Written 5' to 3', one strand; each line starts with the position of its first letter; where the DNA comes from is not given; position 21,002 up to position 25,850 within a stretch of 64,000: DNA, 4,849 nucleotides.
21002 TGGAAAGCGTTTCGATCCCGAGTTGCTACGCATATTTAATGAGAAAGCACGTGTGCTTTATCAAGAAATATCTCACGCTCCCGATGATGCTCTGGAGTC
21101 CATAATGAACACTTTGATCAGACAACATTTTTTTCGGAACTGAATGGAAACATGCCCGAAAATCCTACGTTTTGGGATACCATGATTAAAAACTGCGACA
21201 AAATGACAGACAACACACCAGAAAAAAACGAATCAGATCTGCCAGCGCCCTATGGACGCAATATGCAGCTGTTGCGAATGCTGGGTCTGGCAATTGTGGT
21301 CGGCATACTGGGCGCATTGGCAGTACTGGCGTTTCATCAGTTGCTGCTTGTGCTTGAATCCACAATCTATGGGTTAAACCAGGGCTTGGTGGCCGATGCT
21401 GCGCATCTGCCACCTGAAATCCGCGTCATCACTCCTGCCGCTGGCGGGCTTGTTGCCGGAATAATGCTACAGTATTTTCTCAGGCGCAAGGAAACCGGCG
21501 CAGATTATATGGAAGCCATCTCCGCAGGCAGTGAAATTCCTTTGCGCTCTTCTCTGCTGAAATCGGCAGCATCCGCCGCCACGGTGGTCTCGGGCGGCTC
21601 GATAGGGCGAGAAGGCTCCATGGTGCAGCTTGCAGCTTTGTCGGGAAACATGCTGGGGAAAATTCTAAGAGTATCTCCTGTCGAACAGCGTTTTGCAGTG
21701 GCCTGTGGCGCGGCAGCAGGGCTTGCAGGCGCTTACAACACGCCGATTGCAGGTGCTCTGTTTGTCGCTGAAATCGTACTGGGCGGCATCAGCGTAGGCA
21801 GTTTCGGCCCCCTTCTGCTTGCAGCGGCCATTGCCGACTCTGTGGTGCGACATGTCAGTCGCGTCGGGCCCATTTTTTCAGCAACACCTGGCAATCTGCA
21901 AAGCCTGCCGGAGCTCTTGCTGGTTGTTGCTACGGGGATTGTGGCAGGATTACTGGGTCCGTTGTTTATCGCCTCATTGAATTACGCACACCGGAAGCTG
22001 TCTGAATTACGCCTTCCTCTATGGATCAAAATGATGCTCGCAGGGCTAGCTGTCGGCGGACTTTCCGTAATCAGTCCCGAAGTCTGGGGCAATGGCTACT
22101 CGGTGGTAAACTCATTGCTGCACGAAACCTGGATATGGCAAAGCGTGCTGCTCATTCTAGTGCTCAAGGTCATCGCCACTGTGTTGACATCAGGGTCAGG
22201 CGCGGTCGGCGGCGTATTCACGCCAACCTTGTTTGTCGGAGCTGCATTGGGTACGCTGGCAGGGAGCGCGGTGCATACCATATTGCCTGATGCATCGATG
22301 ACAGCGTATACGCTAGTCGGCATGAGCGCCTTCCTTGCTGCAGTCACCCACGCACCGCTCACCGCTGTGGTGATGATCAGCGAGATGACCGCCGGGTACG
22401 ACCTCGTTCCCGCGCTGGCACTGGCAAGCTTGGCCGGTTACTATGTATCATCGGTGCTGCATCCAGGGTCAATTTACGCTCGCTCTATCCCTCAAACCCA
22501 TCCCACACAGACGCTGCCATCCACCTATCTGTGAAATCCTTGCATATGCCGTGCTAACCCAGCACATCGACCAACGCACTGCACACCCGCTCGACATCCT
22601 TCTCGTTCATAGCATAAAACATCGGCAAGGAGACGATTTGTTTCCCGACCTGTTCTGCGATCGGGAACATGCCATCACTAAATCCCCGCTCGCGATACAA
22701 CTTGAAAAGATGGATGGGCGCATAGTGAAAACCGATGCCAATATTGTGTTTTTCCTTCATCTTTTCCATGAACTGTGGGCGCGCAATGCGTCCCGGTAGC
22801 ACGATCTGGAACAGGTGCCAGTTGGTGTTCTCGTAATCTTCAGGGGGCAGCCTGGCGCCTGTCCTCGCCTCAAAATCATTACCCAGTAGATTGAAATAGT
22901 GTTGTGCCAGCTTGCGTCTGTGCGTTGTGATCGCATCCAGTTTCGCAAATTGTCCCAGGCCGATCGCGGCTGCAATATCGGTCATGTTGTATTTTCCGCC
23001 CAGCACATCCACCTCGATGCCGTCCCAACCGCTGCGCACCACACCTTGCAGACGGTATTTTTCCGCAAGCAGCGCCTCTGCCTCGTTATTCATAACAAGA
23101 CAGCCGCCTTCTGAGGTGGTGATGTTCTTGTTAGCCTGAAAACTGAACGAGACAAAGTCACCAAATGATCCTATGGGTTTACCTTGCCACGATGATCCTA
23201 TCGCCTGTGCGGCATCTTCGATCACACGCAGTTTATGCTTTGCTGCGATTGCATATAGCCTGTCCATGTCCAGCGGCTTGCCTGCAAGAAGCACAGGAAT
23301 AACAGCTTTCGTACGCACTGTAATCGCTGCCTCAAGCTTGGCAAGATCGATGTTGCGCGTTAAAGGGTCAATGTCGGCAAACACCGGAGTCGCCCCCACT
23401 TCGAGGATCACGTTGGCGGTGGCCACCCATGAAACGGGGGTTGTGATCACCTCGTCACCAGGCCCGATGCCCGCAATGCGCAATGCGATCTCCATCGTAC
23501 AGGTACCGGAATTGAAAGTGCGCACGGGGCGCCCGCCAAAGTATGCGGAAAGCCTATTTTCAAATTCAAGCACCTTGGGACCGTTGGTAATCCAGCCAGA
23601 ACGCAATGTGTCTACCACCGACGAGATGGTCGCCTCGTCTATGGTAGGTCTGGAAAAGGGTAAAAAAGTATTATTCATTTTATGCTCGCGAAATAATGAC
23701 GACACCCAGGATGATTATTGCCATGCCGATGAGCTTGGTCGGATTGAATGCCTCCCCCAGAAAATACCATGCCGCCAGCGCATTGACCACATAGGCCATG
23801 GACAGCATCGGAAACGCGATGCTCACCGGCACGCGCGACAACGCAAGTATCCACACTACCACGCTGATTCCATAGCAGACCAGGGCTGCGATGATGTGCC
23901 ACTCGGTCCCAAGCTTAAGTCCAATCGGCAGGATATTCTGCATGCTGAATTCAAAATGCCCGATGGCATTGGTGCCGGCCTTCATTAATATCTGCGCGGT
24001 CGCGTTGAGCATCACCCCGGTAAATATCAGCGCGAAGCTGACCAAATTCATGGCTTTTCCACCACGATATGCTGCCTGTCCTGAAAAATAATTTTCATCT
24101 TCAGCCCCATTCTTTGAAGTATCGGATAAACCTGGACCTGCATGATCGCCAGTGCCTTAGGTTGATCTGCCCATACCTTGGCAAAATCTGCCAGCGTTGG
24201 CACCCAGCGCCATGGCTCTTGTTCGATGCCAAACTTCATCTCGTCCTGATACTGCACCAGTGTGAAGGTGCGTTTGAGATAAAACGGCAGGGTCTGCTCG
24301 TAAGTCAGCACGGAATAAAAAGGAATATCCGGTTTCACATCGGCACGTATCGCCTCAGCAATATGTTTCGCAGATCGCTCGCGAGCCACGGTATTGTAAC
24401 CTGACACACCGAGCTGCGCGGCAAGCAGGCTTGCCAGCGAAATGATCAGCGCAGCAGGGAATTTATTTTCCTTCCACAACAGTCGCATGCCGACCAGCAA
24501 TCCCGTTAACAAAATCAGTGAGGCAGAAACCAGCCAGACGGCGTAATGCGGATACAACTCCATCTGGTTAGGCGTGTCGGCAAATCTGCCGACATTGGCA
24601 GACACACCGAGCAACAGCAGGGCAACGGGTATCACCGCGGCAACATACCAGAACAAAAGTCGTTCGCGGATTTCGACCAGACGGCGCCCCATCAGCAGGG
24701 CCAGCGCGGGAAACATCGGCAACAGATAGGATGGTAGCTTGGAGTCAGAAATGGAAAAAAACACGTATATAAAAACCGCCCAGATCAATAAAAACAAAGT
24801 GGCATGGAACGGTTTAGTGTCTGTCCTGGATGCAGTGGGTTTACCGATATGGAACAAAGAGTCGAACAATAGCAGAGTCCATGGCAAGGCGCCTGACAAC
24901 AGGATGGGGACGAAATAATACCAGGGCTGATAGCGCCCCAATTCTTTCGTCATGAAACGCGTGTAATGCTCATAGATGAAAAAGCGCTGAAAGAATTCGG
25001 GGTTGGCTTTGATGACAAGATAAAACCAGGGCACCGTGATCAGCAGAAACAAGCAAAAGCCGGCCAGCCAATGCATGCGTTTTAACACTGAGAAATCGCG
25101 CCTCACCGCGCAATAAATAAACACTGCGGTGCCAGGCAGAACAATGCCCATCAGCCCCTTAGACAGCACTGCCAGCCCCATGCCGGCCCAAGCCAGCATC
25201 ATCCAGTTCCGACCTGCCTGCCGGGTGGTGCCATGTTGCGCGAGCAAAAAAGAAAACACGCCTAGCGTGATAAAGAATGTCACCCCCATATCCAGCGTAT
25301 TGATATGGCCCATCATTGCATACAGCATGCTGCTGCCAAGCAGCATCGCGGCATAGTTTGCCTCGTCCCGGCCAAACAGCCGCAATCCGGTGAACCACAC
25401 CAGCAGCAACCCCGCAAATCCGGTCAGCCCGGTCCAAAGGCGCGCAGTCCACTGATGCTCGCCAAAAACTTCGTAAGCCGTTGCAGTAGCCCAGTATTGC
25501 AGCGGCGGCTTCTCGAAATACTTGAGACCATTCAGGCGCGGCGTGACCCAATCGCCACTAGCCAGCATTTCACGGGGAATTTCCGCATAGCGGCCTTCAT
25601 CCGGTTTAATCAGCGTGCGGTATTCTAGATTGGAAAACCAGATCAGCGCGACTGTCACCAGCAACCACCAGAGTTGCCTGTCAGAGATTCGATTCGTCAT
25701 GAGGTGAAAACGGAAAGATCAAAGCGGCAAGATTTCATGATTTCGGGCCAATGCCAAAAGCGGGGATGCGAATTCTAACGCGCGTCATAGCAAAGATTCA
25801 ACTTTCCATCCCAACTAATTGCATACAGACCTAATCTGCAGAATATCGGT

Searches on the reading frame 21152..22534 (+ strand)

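Call 59: search_protein_families(library=pfam, proteins=[window:21152-22534:+], max_evalue=0.00001)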
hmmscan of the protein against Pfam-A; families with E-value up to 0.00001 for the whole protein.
window:21152-22534:+ (460 aa): 1 family
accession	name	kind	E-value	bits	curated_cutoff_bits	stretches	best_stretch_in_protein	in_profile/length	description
PF00654.25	Voltage_CLC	-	2.3e-83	280.7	24.8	1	98-433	1-345/346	Voltage gated chloride channel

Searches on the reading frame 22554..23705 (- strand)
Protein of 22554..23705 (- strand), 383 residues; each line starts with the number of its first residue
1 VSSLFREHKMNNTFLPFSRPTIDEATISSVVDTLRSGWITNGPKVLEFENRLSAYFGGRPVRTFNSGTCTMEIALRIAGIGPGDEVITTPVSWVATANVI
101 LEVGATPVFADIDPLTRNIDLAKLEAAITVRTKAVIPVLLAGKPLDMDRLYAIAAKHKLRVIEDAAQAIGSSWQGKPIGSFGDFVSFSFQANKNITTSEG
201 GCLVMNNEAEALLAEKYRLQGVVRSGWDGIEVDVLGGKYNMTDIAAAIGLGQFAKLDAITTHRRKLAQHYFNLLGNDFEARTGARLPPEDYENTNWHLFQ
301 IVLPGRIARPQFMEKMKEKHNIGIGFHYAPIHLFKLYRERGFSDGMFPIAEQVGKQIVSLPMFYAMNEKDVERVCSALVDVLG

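Call 25: search_protein_families(library=ncbifam, proteins=[window:22554-23705:-], max_evalue=0.00001)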
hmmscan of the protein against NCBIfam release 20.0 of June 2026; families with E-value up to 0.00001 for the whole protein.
window:22554-23705:- (383 aa): 7 families
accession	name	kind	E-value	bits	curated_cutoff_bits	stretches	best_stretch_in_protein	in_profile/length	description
TIGR03588.1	PseC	equivalog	3.3e-93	312.6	423.5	1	14-382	1-380/380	UDP-4-amino-4,6-dideoxy-N-acetyl-beta-L-altrosamine transaminase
NF008658.2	PRK11658.1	equivalog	1.1e-91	307.4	631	1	12-382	2-377/379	UDP-4-amino-4-deoxy-L-arabinose aminotransferase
NF008687.0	PRK11706.1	equivalog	2.2e-71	240.6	375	1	15-381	2-373/375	dTDP-4-amino-4,6-dideoxygalactose transaminase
TIGR04181.1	NHT_00031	hypoth_equivalog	4.1e-62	210.1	420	1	16-361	2-357/359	LegC family aminotransferase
TIGR02379.1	ECA_wecE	subfamily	2.3e-59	201.1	434.85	1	16-382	3-375/376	dTDP-4-amino-4,6-dideoxy-D-glucose transaminase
TIGR04427.1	PLP_DesI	equivalog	6.4e-50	170.4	650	1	32-378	40-379/390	dTDP-4-dehydro-6-deoxyglucose aminotransferase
NF011936.0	PRK15407.1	equivalog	1.5e-43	149.1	423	1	8-218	30-248/440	lipopolysaccharide biosynthesis protein RfbH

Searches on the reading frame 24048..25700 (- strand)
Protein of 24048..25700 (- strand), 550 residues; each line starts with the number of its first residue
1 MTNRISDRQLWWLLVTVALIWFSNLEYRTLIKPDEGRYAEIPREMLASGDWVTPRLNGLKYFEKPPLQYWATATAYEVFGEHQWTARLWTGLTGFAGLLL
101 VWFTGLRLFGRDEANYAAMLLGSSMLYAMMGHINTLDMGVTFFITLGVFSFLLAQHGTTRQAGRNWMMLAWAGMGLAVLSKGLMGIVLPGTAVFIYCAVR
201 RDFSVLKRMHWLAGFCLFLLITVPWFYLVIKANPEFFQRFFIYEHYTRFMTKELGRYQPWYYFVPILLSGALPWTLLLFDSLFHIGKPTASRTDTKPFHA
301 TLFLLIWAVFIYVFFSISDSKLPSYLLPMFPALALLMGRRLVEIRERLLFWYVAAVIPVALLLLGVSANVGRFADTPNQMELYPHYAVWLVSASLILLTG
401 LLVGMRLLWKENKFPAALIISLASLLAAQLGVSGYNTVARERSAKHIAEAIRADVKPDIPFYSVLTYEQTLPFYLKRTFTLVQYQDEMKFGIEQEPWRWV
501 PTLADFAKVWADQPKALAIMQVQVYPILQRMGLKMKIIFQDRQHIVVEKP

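Call 25: search_protein_families(library=ncbifam, proteins=[window:24048-25700:-], max_evalue=0.00001)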
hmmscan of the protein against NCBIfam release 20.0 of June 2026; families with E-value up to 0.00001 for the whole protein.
window:24048-25700:- (550 aa): 1 family
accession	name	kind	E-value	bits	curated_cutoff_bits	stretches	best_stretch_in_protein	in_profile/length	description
NF009784.2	PRK13279.1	equivalog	6.9e-70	236.2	567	1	8-493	5-488/539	lipid IV(A) 4-amino-4-deoxy-L-arabinosyltransferase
